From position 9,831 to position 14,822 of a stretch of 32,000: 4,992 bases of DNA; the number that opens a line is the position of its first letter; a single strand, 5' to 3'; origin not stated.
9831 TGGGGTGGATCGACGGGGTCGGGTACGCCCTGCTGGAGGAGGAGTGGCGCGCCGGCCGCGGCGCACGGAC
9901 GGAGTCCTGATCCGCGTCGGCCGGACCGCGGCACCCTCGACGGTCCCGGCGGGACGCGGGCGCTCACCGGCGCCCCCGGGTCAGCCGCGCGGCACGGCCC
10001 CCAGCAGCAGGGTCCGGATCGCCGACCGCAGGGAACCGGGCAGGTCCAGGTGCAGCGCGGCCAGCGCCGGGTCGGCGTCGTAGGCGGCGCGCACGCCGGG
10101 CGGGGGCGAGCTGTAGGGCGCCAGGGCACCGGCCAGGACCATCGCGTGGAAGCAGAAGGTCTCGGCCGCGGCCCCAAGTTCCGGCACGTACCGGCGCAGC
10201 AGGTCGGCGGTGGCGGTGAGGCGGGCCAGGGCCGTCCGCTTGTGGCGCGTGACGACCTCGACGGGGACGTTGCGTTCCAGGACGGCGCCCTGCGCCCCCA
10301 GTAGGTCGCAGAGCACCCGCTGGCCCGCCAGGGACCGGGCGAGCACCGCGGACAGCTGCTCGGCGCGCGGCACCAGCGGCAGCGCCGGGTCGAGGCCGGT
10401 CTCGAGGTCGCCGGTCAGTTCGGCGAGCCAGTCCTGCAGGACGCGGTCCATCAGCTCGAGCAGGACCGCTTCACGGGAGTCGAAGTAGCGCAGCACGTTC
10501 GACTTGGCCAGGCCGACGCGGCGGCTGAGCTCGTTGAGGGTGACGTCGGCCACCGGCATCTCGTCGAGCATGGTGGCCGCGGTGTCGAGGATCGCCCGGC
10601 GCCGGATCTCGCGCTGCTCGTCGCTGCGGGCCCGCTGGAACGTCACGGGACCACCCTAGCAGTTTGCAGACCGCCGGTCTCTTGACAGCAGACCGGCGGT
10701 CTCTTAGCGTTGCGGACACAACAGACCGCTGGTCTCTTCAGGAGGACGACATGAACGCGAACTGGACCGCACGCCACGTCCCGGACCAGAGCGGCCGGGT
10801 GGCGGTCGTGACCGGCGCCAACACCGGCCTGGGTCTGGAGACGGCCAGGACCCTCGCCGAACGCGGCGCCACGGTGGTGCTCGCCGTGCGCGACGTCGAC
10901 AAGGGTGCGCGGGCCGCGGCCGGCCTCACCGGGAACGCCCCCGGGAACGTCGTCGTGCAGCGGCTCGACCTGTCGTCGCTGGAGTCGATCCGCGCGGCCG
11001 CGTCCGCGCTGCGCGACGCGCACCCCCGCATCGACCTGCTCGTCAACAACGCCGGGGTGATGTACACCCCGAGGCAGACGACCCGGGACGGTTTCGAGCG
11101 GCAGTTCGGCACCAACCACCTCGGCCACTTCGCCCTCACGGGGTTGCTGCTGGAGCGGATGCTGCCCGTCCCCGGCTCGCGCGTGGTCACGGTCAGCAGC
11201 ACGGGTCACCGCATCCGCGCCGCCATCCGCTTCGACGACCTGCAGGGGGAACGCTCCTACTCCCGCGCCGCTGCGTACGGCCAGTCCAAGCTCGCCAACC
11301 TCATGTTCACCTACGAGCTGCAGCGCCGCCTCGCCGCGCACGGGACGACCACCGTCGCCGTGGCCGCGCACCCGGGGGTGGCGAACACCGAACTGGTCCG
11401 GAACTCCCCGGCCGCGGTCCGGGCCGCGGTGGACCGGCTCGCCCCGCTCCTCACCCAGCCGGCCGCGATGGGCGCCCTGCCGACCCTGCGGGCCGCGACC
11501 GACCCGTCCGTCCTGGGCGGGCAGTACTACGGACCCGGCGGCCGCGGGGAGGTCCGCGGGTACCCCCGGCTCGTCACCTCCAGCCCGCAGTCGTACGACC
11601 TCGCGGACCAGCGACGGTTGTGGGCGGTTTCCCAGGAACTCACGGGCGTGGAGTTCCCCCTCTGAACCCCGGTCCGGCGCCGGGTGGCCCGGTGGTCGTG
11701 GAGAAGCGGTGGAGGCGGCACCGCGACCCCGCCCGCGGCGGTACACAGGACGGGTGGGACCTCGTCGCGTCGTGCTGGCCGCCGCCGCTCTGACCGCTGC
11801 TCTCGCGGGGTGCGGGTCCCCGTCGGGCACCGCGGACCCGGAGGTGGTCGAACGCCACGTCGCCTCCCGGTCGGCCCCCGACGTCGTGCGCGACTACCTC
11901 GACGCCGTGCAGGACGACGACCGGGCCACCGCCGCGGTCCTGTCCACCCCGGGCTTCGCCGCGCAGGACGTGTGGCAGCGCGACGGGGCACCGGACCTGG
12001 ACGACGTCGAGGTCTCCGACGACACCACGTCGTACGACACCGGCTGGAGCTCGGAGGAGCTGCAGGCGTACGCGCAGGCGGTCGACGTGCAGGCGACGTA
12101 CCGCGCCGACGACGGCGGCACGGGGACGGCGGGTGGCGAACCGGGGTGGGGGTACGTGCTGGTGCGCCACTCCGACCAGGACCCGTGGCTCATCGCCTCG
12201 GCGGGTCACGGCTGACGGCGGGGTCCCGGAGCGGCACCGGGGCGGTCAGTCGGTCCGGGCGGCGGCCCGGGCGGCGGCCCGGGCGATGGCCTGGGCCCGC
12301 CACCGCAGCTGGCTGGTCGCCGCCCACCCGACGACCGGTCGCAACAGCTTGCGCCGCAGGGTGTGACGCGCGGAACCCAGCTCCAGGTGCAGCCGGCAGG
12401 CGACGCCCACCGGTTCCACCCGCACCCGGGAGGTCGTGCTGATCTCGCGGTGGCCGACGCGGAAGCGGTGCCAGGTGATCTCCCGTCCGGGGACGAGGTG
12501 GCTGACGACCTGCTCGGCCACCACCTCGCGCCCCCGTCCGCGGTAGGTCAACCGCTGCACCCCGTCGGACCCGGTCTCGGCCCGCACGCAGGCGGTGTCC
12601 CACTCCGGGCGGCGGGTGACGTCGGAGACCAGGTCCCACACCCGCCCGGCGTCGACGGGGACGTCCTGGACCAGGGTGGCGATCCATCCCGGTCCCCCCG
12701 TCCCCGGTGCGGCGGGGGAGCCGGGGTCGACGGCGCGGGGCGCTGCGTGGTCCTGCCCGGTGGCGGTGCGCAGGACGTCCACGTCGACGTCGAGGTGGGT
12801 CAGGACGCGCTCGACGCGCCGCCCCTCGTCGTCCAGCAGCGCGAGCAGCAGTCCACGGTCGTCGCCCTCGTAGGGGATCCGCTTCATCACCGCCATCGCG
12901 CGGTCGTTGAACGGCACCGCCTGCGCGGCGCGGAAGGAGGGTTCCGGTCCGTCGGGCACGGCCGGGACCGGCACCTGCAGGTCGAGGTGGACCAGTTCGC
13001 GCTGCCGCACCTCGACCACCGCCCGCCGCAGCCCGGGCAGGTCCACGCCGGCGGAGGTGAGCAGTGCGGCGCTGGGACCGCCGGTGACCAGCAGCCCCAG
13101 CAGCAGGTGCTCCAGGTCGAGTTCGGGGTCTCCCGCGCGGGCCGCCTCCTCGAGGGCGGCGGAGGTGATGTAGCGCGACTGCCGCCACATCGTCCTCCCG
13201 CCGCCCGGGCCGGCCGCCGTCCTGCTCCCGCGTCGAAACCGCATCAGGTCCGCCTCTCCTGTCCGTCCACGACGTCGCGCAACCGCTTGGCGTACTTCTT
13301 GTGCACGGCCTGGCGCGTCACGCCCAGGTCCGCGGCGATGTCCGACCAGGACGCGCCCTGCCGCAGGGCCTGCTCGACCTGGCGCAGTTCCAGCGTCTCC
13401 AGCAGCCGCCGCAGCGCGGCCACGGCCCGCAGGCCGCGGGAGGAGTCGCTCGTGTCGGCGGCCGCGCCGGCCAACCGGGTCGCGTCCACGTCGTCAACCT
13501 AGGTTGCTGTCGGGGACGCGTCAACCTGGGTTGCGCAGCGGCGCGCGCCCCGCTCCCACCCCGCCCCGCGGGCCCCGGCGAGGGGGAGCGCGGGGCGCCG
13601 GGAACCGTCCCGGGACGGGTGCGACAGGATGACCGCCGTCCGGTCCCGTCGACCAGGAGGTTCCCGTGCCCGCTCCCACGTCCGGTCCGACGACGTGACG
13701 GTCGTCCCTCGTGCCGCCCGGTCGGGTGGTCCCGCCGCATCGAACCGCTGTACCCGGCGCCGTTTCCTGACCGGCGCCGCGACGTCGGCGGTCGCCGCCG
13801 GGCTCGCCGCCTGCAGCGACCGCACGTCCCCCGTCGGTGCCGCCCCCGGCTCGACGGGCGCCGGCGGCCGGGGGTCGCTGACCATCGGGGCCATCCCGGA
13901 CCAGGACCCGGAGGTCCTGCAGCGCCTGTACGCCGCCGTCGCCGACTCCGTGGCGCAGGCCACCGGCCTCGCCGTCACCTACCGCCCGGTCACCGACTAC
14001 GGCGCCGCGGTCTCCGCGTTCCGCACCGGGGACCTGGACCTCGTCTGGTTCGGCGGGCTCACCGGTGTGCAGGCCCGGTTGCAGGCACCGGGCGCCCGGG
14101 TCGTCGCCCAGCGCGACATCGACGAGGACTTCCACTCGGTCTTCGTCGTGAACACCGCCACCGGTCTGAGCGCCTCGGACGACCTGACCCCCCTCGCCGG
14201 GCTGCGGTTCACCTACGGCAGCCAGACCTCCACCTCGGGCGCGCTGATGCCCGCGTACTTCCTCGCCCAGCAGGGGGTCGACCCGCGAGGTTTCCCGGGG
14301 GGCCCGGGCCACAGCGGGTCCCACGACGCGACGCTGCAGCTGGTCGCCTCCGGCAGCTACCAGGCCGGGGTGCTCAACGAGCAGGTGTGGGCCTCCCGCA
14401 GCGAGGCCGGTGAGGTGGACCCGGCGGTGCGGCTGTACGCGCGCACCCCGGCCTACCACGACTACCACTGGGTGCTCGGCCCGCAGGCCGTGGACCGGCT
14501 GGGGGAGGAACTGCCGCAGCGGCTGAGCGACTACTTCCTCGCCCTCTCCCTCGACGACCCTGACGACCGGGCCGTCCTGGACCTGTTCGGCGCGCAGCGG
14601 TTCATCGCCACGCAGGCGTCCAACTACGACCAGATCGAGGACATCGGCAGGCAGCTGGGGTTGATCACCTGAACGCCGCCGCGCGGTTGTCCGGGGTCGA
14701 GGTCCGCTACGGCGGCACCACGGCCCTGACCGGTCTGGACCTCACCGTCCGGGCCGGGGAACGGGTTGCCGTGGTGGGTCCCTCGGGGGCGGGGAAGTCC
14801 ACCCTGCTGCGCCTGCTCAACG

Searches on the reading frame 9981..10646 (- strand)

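Call 39: search_protein_families(library=pfam, proteins=[window:9981-10646:-], max_evalue=0.001)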
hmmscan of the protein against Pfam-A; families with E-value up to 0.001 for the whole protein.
window:9981-10646:- (221 aa): 2 families
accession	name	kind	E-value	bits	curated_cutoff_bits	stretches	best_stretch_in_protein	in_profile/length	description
PF17929.6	TetR_C_34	-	1.3e-30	106.4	26.3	1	98-216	2-120/120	Tetracyclin repressor-like, C-terminal domain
PF00440.29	TetR_N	-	2.8e-07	30.6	24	1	19-65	1-47/47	Bacterial regulatory proteins, tetR family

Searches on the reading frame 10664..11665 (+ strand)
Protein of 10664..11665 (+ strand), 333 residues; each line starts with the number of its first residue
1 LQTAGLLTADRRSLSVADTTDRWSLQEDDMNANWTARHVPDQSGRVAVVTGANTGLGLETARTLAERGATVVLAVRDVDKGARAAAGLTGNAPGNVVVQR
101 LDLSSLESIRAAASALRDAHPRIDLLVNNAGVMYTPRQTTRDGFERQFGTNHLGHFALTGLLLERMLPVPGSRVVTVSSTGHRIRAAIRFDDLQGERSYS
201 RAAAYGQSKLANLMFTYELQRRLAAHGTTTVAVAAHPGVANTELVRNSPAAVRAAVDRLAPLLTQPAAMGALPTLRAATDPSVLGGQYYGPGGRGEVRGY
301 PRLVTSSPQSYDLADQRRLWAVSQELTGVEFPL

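Call 39: search_protein_families(library=pfam, proteins=[window:10664-11665:+], max_evalue=0.001)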
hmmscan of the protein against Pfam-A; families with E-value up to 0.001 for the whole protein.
window:10664-11665:+ (333 aa): 3 families
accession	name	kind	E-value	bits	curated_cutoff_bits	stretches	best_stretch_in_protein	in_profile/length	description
PF00106.31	adh_short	-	7.2e-32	110.9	26.6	1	45-249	1-191/195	short chain dehydrogenase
PF13561.12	adh_short_C2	-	3.1e-20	73.2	27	1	51-262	1-200/236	Enoyl-(Acyl carrier protein) reductase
PF08659.16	KR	-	1.5e-07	31.9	22.6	1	48-135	4-94/180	KR domain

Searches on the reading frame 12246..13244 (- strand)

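Call 39: search_protein_families(library=pfam, proteins=[window:12246-13244:-], max_evalue=0.001)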
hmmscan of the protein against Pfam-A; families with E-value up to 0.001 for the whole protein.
window:12246-13244:- (332 aa): 2 families
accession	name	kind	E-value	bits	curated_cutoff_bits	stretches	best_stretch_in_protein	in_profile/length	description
PF02861.25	Clp_N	-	3.6e-16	59.5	20.7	1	30-80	1-52/53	Clp amino terminal domain, pathogenicity island component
PF10604.15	Polyketide_cyc2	-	7.9e-08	33.1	27.4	1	190-311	5-128/142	Polyketide cyclase / dehydrase and lipid transport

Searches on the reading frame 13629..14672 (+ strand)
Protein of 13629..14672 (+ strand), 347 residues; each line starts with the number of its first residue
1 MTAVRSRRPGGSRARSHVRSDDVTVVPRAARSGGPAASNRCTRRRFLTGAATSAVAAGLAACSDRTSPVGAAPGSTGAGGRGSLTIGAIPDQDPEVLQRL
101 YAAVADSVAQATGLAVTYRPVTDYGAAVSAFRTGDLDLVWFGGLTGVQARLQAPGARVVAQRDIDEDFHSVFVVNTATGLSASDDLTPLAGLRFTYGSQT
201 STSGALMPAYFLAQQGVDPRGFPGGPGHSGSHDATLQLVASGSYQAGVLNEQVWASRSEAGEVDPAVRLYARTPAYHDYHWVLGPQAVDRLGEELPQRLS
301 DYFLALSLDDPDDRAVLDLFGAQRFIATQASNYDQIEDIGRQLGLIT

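Call 39: search_protein_families(library=pfam, proteins=[window:13629-14672:+], max_evalue=0.001)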
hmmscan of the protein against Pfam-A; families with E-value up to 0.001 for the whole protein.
window:13629-14672:+ (347 aa): 1 family
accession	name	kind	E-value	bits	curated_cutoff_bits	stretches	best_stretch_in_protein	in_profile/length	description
PF12974.12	Phosphonate-bd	-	1.9e-59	201.4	27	1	86-333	1-242/242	ABC transporter, phosphonate, periplasmic substrate-binding protein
